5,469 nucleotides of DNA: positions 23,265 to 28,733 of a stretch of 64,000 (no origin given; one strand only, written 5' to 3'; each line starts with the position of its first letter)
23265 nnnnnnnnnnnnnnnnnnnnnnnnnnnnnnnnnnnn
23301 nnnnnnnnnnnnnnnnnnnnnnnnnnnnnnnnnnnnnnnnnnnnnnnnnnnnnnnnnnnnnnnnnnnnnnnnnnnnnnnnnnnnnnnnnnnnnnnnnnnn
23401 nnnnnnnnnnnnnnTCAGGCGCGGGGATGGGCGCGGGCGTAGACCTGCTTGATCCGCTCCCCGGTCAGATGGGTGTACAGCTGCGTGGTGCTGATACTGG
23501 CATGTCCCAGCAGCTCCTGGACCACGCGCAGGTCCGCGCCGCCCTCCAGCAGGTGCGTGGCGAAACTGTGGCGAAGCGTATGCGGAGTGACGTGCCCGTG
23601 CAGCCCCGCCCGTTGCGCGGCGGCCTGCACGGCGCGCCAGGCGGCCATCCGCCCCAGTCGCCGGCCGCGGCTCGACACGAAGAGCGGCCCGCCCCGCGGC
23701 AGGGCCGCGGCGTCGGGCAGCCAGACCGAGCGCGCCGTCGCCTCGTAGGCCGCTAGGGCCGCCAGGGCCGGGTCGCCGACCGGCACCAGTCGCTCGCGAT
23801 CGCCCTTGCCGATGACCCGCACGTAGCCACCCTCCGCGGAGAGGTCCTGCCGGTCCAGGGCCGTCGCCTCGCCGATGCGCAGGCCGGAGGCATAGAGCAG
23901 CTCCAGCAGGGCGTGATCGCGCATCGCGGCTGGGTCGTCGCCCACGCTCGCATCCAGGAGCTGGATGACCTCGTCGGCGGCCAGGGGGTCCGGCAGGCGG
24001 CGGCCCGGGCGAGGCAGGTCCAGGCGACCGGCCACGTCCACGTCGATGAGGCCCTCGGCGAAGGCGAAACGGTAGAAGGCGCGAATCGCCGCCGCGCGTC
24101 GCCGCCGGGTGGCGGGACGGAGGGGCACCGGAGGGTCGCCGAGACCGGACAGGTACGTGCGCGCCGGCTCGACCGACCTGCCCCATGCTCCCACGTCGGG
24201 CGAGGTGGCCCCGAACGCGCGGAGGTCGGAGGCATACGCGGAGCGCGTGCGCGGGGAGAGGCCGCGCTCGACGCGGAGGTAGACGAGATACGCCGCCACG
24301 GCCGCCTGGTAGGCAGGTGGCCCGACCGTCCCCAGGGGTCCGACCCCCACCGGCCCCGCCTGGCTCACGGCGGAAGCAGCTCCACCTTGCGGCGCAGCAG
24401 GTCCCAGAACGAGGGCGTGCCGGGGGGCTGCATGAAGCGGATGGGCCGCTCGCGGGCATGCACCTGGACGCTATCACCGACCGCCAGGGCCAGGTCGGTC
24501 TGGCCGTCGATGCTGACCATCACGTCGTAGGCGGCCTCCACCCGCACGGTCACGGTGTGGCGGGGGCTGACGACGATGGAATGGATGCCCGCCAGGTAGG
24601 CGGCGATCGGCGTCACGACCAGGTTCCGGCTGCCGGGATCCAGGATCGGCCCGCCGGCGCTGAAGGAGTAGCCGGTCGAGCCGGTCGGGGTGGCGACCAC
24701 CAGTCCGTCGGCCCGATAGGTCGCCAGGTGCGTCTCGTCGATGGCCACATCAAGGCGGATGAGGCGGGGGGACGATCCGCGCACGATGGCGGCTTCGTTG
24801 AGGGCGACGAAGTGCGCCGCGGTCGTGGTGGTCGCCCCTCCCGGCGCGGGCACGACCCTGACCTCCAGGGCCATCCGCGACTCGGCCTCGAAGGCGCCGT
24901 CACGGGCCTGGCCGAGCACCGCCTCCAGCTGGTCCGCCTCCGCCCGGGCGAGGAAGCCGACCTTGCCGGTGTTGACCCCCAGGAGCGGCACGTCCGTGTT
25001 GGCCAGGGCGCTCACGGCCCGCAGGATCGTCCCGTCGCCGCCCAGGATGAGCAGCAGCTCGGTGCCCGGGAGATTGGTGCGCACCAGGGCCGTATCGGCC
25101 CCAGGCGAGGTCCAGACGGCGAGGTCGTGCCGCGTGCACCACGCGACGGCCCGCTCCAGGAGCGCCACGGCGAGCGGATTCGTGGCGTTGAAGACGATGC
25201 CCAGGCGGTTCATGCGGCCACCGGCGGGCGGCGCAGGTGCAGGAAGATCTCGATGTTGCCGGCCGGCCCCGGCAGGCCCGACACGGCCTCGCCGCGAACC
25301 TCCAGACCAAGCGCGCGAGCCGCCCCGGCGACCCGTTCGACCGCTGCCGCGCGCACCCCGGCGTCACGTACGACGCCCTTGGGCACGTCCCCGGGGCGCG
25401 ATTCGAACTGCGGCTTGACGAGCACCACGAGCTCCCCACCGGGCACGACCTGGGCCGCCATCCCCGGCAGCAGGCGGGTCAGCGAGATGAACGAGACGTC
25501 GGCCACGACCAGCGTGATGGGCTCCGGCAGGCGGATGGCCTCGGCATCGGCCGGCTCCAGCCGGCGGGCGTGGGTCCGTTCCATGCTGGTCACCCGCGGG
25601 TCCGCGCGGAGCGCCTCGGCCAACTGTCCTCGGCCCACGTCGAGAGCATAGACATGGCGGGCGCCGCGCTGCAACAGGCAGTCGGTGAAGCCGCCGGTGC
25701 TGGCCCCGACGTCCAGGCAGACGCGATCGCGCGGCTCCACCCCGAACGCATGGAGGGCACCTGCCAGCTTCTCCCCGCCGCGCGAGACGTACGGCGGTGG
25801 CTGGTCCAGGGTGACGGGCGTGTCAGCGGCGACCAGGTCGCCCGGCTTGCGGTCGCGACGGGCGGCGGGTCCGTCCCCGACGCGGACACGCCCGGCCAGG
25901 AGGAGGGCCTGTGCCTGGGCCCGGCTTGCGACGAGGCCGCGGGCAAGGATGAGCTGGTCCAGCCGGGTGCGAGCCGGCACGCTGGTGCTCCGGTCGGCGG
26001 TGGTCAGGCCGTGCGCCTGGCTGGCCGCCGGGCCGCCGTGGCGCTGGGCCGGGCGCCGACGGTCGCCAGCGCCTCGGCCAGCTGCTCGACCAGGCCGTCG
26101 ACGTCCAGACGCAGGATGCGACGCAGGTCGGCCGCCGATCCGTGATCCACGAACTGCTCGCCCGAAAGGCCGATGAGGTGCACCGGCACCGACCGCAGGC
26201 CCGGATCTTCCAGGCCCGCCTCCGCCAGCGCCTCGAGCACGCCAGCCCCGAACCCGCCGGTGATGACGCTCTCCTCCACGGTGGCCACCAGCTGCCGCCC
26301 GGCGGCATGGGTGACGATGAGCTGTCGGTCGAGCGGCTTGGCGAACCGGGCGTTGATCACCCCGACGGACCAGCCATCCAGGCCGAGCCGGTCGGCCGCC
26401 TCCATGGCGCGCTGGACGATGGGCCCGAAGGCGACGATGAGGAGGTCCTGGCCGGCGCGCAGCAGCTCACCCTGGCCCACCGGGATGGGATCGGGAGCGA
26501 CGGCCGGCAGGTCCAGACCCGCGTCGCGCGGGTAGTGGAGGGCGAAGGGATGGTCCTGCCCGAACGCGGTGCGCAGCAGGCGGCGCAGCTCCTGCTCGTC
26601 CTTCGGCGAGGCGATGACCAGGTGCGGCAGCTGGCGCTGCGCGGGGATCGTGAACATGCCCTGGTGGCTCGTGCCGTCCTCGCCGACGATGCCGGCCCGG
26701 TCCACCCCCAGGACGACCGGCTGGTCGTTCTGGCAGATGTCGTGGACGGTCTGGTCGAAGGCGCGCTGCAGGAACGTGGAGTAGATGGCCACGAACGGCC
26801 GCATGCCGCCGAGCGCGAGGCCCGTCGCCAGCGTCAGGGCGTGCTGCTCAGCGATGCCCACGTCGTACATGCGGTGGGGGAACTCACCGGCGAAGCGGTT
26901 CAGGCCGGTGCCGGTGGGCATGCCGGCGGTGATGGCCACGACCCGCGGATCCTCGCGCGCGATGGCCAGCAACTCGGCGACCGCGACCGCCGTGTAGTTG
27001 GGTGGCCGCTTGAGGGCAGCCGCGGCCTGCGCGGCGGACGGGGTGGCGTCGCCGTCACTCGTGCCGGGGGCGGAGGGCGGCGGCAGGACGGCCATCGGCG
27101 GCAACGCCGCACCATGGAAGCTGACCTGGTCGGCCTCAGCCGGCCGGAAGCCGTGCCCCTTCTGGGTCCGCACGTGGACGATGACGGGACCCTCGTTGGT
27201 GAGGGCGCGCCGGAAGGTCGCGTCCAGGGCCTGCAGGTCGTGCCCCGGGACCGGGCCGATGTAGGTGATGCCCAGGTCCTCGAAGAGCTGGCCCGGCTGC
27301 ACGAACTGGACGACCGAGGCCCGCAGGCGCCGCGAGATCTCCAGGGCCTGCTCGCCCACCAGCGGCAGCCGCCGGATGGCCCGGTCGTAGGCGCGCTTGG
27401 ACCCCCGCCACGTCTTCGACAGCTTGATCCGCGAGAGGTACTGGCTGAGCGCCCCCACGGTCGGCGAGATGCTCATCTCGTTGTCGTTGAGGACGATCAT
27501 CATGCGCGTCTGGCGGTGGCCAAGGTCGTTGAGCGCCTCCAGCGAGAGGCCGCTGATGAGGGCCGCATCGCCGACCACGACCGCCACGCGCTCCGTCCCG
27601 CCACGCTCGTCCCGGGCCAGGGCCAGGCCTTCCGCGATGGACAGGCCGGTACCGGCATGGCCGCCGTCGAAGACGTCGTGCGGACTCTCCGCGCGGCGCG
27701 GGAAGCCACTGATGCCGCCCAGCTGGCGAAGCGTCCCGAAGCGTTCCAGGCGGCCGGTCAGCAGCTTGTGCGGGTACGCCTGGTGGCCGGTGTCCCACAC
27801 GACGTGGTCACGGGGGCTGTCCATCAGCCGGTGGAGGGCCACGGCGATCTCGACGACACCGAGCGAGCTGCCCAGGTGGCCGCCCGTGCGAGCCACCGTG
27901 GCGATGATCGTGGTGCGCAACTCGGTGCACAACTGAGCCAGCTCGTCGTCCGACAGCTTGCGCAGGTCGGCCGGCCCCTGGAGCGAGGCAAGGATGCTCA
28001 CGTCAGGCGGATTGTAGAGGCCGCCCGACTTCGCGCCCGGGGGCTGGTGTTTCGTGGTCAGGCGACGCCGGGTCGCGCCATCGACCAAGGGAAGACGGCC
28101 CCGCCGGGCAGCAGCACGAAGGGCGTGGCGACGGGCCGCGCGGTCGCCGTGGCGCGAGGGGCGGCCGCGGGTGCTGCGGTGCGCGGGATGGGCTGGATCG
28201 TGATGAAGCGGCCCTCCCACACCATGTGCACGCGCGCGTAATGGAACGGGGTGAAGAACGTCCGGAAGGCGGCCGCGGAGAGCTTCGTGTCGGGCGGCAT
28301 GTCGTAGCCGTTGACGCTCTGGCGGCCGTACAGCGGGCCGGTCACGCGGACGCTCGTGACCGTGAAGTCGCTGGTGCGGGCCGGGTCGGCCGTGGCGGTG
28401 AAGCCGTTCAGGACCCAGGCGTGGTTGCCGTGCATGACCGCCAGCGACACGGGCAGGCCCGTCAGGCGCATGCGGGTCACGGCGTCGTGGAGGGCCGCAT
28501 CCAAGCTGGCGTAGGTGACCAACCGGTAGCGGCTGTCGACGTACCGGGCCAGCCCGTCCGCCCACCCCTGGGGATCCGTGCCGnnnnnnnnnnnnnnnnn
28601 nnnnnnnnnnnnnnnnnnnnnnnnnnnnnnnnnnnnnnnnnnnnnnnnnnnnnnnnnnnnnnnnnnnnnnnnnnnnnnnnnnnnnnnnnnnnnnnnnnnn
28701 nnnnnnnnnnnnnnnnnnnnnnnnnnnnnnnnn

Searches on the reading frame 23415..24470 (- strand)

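Call 75: search_protein_families(library=pfam, max_evalue=0.00001, proteins=[window:23415-24470:-])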
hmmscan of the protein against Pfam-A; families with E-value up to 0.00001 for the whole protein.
window:23415-24470:- (351 aa): 2 families
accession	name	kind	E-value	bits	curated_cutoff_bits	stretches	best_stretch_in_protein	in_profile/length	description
PF00589.27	Phage_integrase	-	9.2e-44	149.7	27.1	1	163-336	3-169/172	Phage integrase family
PF02899.23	Phage_int_SAM_1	-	9.2e-11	42.3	22.3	1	59-140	2-83/83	Phage integrase, N-terminal SAM-like domain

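Call 90: search_protein_families(library=ncbifam, proteins=[window:23415-24470:-], max_evalue=1e-10)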
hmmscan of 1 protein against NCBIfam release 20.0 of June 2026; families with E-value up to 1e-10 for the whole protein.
window:23415-24470:- (351 aa): 10 families
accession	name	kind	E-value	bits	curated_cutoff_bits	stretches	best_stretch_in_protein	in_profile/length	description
NF001399.0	PRK00283.1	subfamily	1.7e-90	303.3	279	1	55-351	6-299/300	tyrosine recombinase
TIGR02225.1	recomb_XerD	equivalog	3e-87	292.6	329.6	1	60-351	2-290/290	site-specific tyrosine recombinase XerD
TIGR02224.1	recomb_XerC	equivalog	1.4e-83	280.6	335.15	1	60-351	2-293/295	tyrosine recombinase XerC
NF040815.2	recomb_XerA_Arch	equivalog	4.6e-52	177.2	220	1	60-344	2-263/263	site-specific tyrosine recombinase/integron integrase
NF002331.0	PRK01287.1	subfamily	2.7e-47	161.5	371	1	116-349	94-326/365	site-specific tyrosine recombinase XerC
TIGR02249.1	integrase_gron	subfamily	1.5e-35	123.1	265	1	277-340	242-305/315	integron integrase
NF011946.0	PRK15417.1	equivalog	2e-27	96.2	435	1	278-336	258-316/337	integron integrase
NF003462.0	PRK05084.1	equivalog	3.6e-25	88.5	267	1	183-344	195-353/360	tyrosine recombinase XerS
NF007371.0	PRK09871.1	subfamily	6.6e-20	71.5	222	1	163-346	7-185/198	tyrosine-type DNA invertase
NF007370.0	PRK09870.1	subfamily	5.7e-14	52.2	221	1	164-349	14-193/200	tyrosine-type DNA invertase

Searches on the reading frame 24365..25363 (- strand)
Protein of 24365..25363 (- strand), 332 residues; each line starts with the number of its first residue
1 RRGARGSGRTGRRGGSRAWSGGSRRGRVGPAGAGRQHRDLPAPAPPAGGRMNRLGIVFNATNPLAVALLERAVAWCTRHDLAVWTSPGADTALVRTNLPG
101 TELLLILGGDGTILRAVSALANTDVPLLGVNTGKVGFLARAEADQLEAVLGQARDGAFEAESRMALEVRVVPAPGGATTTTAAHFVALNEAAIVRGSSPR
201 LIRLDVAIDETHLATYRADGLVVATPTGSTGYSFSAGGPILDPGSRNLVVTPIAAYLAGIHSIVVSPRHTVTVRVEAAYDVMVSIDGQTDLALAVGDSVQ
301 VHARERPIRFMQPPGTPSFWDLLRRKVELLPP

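Call 75: search_protein_families(library=pfam, max_evalue=0.00001, proteins=[window:24365-25363:-])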
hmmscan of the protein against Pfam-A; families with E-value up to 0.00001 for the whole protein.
window:24365-25363:- (332 aa): 2 families
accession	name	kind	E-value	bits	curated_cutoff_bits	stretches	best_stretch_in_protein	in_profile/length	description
PF20143.4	NAD_kinase_C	-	3.9e-29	101.4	23.7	1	188-311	1-124/126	ATP-NAD kinase C-terminal domain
PF01513.26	NAD_kinase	-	4.6e-14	53.3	25.5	1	99-152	71-124/130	ATP-NAD kinase N-terminal domain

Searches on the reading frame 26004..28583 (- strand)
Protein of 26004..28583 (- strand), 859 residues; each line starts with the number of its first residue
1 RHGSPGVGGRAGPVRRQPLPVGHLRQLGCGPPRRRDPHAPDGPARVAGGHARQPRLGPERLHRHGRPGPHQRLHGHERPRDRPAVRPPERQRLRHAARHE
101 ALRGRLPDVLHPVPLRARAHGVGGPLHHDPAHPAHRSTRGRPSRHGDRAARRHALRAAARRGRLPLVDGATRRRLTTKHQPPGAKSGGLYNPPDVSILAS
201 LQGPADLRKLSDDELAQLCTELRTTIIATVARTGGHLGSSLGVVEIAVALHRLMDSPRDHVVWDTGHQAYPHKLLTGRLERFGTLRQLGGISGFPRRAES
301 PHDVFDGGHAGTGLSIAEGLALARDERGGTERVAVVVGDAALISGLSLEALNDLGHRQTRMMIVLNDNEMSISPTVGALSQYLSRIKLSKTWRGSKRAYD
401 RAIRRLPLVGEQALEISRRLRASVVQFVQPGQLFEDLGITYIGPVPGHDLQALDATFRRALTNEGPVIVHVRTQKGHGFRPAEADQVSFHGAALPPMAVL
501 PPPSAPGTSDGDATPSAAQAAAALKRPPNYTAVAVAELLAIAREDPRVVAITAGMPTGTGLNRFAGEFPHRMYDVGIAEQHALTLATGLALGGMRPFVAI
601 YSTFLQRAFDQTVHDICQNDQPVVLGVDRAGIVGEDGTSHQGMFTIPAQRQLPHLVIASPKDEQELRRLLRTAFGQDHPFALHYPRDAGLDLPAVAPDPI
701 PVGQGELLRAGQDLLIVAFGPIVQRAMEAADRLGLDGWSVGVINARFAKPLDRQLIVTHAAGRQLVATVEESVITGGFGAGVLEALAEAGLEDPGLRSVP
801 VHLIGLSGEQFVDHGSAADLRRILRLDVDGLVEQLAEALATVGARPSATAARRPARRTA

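Call 75: search_protein_families(library=pfam, max_evalue=0.00001, proteins=[window:26004-28583:-])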
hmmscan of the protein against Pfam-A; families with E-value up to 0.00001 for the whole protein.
window:26004-28583:- (859 aa): 4 families
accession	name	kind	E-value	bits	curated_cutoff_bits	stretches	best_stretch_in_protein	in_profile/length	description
PF13292.11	DXP_synthase_N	-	4.2e-103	344.8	21.2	1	198-473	1-274/274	1-deoxy-D-xylulose-5-phosphate synthase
PF02779.29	Transket_pyr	-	3.5e-37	128.2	27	1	531-687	6-170/174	Transketolase, pyrimidine binding domain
PF02780.25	Transketolase_C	-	9e-25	87.4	25.9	1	703-823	1-116/124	Transketolase, C-terminal domain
PF00456.26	Transketolase_N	-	2.8e-07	30.3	22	0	227-374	14-189/334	Transketolase, thiamine diphosphate binding domain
